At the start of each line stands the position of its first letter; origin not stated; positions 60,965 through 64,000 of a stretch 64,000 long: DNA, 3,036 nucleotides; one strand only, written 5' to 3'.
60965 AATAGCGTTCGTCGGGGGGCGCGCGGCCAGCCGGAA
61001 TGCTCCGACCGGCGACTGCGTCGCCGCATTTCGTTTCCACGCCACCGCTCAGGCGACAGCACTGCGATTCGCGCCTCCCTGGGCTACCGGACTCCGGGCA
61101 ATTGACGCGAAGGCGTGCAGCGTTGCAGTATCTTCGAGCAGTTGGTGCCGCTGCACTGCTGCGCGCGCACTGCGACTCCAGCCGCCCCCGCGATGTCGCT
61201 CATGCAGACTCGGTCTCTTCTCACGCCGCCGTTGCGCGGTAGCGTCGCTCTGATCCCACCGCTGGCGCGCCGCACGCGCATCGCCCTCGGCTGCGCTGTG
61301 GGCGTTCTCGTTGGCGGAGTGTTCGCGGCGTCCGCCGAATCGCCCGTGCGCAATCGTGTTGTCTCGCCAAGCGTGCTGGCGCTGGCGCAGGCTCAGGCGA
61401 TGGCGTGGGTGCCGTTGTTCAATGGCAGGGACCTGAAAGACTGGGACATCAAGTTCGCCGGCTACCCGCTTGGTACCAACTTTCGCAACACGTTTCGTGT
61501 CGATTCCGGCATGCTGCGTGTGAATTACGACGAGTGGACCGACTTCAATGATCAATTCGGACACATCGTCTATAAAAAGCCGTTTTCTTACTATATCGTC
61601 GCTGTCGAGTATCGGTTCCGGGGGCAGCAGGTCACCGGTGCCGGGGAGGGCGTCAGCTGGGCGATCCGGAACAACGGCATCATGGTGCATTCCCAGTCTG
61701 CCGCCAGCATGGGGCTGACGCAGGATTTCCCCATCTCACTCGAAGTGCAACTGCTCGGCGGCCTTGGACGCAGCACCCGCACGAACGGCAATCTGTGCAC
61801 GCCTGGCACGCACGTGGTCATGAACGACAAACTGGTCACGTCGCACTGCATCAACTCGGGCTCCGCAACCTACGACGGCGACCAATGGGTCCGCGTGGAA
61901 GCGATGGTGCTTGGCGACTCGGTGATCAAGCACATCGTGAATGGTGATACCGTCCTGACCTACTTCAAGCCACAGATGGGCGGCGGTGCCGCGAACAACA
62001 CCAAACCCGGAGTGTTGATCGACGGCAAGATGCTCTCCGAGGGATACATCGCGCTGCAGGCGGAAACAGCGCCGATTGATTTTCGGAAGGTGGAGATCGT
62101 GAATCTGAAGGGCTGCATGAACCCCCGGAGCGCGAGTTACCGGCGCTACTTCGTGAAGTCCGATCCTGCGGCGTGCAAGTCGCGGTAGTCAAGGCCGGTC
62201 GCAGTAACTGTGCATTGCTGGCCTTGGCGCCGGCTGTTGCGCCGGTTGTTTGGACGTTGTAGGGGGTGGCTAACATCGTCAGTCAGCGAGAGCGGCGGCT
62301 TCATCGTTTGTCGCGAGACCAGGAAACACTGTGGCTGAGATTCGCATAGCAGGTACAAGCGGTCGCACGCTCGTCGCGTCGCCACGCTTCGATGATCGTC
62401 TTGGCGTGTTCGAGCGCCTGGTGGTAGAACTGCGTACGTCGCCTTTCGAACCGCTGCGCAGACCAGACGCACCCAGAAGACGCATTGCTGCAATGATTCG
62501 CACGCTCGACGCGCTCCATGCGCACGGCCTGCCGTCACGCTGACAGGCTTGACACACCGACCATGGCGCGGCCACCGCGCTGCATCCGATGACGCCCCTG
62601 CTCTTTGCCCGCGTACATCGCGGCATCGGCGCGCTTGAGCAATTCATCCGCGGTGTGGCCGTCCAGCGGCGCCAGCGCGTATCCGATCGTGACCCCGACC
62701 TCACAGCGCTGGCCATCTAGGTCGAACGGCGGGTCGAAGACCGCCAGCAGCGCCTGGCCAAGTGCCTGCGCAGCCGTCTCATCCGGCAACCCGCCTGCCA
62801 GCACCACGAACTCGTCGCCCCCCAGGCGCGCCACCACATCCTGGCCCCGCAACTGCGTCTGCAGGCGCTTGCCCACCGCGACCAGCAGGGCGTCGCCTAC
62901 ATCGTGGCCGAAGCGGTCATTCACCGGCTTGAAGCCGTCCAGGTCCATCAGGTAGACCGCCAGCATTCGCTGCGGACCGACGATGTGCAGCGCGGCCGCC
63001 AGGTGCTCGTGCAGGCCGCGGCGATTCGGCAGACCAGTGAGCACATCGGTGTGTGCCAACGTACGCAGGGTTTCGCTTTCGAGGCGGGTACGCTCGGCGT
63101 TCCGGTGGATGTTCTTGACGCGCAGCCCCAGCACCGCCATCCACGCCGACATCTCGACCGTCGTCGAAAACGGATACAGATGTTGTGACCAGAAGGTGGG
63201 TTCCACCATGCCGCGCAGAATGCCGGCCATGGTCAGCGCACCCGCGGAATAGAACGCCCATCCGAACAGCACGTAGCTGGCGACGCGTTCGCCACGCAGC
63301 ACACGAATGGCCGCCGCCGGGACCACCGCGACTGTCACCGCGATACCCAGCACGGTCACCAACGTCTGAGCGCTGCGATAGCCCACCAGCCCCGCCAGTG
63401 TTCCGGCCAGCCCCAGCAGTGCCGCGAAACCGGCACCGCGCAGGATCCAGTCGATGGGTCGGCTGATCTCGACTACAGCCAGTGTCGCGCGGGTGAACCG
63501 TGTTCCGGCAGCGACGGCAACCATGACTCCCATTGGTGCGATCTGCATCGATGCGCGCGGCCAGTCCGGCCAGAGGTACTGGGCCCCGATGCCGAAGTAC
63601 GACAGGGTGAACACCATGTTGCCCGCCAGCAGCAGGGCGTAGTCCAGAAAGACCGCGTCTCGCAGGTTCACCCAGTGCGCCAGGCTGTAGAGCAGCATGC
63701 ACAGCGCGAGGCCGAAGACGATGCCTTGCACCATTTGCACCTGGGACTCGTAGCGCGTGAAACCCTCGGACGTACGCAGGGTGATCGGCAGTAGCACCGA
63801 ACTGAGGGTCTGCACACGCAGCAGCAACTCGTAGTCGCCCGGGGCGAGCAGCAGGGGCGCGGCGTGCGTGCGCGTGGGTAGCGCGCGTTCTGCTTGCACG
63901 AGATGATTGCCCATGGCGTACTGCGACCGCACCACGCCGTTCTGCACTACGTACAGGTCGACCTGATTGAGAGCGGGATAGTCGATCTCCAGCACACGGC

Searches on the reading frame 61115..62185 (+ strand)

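Call 31: search_protein_families(library=pfam, proteins=[window:61115-62185:+], max_evalue=0.0001)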
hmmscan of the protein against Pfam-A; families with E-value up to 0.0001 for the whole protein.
window:61115-62185:+ (357 aa): 1 family
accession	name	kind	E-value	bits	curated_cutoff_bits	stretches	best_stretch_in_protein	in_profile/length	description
PF06439.18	3keto-disac_hyd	-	2.3e-29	103.2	26.8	1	98-328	2-186/187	3-keto-disaccharide hydrolase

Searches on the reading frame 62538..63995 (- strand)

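Call 31: search_protein_families(library=pfam, proteins=[window:62538-63995:-], max_evalue=0.0001)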
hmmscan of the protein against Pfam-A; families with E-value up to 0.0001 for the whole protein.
window:62538-63995:- (486 aa): 3 families
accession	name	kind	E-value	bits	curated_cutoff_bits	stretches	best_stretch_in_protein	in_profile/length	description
PF00990.26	GGDEF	-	8.3e-43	146.4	23.8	1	314-470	1-161/161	Diguanylate cyclase, GGDEF domain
PF07695.17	7TMR-DISM_7TM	-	3.6e-29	102.6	29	1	87-290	2-203/205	7TM diverse intracellular signalling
PF07696.17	7TMR-DISMED2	-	1.2e-11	45.2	22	1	1-74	61-135/136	7TMR-DISM extracellular 2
